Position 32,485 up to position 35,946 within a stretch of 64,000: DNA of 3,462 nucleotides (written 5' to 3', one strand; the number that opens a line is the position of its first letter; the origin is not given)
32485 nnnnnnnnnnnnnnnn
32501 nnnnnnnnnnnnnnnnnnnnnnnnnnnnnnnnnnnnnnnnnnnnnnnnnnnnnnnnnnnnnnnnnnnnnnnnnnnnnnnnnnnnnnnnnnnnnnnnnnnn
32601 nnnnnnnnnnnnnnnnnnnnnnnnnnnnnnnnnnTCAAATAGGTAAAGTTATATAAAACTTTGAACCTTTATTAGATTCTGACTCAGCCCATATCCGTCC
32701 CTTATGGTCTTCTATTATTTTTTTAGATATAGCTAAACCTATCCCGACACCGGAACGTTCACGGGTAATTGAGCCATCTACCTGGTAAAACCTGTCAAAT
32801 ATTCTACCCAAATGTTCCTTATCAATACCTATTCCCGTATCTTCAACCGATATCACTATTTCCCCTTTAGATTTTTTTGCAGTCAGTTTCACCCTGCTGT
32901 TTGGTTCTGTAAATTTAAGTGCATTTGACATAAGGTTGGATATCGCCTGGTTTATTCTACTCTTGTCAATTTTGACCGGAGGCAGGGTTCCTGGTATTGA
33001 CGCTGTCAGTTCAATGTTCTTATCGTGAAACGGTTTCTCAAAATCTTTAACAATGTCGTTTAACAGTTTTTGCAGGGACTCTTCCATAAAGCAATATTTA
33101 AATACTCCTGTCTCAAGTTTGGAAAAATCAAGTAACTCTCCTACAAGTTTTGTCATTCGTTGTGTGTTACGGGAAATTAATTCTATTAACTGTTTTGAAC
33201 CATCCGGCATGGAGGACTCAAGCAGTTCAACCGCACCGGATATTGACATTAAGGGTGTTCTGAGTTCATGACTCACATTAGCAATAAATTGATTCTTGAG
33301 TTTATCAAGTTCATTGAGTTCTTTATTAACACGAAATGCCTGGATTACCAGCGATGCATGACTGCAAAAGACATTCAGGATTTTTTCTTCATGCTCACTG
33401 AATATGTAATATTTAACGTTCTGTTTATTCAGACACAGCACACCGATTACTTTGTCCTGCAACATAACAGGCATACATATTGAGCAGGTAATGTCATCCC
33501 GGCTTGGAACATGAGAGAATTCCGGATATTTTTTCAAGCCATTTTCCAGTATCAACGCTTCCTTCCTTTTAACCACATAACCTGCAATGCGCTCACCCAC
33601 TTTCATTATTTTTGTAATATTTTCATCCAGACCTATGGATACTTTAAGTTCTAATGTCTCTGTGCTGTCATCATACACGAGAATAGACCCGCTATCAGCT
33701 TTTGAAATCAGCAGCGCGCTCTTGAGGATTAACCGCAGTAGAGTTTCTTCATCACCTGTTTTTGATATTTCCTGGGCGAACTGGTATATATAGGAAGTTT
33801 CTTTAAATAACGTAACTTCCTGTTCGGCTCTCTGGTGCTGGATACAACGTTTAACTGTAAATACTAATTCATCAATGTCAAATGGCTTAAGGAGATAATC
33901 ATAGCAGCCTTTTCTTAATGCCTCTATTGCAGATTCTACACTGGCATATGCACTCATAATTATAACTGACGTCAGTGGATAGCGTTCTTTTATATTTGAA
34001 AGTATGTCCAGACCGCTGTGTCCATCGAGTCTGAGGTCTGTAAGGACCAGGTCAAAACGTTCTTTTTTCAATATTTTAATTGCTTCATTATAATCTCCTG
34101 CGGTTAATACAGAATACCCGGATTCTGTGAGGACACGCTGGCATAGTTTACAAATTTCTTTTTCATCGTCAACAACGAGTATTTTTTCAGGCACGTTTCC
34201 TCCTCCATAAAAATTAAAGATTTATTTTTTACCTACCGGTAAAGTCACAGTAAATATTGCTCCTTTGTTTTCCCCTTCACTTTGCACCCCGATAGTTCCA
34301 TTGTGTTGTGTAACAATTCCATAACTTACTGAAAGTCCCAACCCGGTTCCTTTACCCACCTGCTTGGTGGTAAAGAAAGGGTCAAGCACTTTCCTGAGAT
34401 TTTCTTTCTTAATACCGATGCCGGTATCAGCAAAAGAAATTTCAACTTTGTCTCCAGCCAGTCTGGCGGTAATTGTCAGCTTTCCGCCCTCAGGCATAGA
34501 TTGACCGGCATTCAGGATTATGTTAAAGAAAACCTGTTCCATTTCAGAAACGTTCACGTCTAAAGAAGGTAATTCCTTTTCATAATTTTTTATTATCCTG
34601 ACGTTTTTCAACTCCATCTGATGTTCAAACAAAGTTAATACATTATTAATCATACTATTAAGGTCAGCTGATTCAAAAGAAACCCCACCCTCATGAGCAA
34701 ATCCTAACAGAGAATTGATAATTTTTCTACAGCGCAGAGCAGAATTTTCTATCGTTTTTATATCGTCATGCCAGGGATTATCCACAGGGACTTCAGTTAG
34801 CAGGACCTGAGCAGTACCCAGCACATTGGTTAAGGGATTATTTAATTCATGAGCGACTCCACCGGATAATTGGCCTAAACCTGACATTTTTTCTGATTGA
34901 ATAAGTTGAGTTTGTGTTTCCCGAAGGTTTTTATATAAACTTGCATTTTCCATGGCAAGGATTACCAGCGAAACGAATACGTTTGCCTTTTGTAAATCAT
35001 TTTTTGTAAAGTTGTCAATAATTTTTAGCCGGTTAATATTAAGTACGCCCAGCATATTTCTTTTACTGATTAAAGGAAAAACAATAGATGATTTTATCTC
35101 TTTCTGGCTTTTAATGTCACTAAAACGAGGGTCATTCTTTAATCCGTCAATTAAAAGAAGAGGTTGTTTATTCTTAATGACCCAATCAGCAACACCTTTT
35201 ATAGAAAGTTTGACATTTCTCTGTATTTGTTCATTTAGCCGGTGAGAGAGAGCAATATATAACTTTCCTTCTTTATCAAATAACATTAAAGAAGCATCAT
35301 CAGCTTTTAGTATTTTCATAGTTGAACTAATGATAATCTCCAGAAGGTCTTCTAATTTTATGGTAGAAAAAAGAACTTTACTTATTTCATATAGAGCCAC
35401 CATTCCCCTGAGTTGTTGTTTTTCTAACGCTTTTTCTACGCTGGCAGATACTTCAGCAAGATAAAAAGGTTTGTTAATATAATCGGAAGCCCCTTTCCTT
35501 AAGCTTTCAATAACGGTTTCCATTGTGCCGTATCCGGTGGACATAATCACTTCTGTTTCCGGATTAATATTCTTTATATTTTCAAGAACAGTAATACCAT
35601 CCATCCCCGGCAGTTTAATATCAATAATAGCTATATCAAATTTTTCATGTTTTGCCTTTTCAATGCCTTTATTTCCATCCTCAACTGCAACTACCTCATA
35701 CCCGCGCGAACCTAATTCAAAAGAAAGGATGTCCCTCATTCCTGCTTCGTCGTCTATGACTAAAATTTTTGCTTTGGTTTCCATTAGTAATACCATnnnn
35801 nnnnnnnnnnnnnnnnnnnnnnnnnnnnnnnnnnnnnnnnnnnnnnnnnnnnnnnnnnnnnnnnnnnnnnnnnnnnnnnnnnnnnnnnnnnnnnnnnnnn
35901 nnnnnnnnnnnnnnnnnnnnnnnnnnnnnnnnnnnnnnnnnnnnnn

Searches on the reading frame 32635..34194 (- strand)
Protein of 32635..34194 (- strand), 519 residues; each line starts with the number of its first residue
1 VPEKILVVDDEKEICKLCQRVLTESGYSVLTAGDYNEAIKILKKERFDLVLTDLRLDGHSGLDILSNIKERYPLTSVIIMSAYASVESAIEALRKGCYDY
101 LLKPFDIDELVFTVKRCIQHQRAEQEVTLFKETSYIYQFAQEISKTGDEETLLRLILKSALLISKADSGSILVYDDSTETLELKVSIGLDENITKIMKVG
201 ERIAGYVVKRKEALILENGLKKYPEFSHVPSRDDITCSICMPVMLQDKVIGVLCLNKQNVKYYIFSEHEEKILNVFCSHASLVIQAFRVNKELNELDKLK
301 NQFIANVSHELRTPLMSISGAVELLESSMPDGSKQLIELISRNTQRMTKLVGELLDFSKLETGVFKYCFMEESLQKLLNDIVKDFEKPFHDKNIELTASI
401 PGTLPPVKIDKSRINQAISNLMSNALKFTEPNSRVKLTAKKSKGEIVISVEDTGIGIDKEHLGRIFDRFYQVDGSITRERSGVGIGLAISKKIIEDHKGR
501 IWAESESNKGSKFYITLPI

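Call 44: search_protein_families(library=pfam, proteins=[window:32635-34194:-], max_evalue=0.0001)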
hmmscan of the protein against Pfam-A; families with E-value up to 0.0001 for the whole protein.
window:32635-34194:- (519 aa): 7 families
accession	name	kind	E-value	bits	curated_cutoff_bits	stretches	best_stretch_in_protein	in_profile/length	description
PF02518.31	HATPase_c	-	3.1e-30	105.3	26.4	1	410-518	2-108/111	Histidine kinase-, DNA gyrase B-, and HSP90-like ATPase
PF00072.30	Response_reg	-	1e-29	103.4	30.2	1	5-113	1-109/111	Response regulator receiver domain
PF00512.31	HisKA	-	3.9e-21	75.3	26.9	1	300-363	2-66/66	His Kinase A (phospho-acceptor) domain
PF13185.12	GAF_2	-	2e-13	51.2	28.6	1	148-285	3-136/136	GAF domain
PF01590.32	GAF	-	1.6e-11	45.3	22.4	1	148-284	1-133/133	GAF domain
PF13492.12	GAF_3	-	2.7e-07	31.5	27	1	152-285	5-128/129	GAF domain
PF20161.5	VpsR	-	1.6e-05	25.1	23.7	1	17-115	22-121/121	VpsR domain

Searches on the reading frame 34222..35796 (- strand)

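Call 44: search_protein_families(library=pfam, proteins=[window:34222-35796:-], max_evalue=0.0001)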
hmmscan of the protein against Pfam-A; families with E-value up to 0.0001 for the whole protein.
window:34222-35796:- (524 aa): 6 families
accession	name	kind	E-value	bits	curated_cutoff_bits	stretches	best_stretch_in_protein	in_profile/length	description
PF00072.30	Response_reg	-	9e-28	97.1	30.2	1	11-120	1-110/111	Response regulator receiver domain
PF02518.31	HATPase_c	-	3.3e-22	79.5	26.4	1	418-521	5-109/111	Histidine kinase-, DNA gyrase B-, and HSP90-like ATPase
PF00512.31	HisKA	-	3.8e-13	49.7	26.9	1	308-367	3-61/66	His Kinase A (phospho-acceptor) domain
PF01590.32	GAF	-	7.5e-13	49.6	22.4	1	148-281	2-132/133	GAF domain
PF13185.12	GAF_2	-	4.9e-08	33.7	28.6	1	148-278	4-131/136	GAF domain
PF13492.12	GAF_3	-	2.3e-06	28.5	27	1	148-283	2-128/129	GAF domain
